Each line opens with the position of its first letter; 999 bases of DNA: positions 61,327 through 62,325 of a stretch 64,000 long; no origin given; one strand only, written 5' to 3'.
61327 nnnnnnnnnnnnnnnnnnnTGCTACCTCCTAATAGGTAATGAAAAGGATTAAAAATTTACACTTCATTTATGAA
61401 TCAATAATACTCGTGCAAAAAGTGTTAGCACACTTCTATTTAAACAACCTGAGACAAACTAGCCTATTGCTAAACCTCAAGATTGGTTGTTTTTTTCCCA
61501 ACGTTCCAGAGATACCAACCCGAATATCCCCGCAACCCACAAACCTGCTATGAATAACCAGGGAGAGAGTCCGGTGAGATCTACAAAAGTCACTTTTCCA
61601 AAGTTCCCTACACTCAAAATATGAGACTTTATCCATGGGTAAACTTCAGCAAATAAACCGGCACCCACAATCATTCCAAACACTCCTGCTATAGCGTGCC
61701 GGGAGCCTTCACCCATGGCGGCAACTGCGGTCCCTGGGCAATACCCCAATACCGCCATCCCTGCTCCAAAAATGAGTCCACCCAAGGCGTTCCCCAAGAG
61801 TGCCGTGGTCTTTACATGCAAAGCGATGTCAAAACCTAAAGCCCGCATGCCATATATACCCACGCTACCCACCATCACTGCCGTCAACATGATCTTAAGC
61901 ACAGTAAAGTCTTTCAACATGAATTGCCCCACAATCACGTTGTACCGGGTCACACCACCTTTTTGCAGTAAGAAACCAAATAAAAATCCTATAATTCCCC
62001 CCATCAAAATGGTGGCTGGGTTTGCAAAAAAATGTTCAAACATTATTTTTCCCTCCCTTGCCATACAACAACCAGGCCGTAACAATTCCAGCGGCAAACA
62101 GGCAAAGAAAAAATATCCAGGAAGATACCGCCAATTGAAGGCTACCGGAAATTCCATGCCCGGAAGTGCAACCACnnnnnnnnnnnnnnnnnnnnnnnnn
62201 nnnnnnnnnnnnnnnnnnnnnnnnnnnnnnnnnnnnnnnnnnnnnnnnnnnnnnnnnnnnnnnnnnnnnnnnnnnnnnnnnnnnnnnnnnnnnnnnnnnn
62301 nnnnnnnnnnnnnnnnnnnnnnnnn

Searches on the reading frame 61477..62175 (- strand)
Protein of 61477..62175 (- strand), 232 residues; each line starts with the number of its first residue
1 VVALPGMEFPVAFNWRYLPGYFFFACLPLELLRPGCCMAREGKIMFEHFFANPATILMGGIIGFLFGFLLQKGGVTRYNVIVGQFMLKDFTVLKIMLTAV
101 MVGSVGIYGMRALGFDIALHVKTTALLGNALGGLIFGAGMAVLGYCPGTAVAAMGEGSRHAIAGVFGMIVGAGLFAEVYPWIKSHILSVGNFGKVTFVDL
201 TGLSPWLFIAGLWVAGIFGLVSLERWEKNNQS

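Call 55: search_protein_families(library=pfam, proteins=[window:61477-62175:-], max_evalue=0.00001)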
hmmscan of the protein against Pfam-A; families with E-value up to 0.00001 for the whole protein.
window:61477-62175:- (232 aa): 1 family
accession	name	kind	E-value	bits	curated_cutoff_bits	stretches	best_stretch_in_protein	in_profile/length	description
PF04143.19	Sulf_transp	-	5e-18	66.1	27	1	80-228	9-154/310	Sulphur transport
